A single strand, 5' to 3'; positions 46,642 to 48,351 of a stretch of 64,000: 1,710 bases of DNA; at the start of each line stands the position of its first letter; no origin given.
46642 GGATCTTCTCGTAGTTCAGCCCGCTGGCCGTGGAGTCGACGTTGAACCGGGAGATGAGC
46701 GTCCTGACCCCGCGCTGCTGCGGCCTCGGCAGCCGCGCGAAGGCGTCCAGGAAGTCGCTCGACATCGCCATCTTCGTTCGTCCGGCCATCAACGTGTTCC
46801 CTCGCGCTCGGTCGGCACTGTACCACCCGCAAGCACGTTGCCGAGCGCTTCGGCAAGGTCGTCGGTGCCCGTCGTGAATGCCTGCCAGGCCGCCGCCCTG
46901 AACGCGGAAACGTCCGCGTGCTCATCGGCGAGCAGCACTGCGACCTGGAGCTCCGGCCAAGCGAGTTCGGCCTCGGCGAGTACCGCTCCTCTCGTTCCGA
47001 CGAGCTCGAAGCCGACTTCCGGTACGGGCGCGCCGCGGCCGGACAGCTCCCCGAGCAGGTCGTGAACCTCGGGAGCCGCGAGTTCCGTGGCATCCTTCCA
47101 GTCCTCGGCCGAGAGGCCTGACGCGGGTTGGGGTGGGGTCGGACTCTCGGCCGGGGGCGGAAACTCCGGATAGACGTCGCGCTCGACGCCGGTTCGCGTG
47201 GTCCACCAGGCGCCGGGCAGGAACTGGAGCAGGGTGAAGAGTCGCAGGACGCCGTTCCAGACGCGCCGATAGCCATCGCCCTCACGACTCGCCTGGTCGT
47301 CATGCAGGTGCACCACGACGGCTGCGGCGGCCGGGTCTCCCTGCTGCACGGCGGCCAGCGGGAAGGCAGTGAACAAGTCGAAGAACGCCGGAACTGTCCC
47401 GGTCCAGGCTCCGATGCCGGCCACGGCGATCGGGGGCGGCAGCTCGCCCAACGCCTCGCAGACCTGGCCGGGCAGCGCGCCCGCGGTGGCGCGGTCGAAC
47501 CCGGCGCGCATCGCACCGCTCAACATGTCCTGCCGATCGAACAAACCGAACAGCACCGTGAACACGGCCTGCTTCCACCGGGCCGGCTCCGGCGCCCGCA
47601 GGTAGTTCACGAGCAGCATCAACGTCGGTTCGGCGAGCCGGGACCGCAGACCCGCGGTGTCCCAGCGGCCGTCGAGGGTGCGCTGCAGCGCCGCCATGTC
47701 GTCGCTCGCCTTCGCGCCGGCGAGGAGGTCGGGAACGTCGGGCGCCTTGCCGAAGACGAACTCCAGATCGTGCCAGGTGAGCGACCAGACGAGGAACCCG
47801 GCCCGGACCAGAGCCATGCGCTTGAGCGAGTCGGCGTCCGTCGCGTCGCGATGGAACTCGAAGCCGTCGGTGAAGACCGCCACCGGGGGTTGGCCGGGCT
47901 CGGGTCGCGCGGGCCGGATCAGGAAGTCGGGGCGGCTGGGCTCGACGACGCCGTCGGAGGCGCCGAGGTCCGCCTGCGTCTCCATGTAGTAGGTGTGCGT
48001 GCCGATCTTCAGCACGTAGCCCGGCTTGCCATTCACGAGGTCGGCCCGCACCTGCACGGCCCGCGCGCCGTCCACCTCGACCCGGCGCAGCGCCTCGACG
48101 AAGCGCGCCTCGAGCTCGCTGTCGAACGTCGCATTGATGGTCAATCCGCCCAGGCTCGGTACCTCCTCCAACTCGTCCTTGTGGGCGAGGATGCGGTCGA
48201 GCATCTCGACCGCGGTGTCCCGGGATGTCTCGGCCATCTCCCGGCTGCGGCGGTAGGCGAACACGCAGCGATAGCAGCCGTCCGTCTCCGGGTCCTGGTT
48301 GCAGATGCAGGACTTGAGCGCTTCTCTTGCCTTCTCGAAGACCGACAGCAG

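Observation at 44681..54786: Candidate undescribed defence operon: unknown 273-aa protein, PIN, 2219-aa DEAD/DUF1998/nuclease helicase and RelE-like-UvrD helicase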

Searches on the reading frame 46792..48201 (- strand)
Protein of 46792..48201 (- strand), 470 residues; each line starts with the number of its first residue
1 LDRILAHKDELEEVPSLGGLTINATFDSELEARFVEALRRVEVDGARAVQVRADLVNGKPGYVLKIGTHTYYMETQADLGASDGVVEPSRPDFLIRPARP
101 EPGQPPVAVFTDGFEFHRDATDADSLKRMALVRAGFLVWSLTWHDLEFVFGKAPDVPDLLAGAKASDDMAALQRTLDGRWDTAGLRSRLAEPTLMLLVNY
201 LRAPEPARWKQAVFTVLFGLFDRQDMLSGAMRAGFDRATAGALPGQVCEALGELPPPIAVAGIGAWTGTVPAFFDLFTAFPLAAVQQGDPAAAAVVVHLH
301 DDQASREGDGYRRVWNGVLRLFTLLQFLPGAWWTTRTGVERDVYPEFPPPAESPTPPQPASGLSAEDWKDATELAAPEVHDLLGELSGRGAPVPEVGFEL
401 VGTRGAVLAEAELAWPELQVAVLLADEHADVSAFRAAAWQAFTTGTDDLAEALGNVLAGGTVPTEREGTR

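Call 53: search_solved_structures(query=window:46792-48201:-, max_evalue=10, show_alignments=2)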
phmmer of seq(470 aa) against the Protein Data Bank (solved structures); distinct sequences matched with E-value up to 10: 3.
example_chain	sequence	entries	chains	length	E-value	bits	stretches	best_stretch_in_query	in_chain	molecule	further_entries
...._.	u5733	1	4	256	1.3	11.1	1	62-105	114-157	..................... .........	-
1rdf_A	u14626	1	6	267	1.4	11.1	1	62-105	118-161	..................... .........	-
1rql_A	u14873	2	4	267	1.4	11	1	62-105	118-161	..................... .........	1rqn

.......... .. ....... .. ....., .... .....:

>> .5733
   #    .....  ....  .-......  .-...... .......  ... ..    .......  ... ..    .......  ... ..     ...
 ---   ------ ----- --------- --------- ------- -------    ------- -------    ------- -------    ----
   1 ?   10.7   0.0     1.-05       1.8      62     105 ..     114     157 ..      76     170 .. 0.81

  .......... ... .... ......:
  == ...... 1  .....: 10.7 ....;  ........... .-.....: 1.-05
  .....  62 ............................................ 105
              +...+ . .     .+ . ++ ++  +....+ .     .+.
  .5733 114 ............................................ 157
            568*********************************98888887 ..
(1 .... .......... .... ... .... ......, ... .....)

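Call 78: search_protein_families(library=pfam, alignment_id=A6, max_evalue=0.05)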
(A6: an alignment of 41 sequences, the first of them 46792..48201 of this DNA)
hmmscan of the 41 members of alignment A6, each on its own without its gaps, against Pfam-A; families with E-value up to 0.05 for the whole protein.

A. member 1, window:46792-48201:- (470 aa): 0 families

B. families by the number of members that match (of 41 scanned): 2 families
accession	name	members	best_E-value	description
PF18741.7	MTES_1575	2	0.029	REase_MTES_1575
PF10983.13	DUF2793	1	0.0081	Protein of unknown function (DUF2793)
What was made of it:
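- On ARMADA type II: There is no Pfam or PDB sequence hit (calls 53, 78).
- Tried and rejected: Two members hit MTES_1575 at a best E of 0.029 (call 78).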
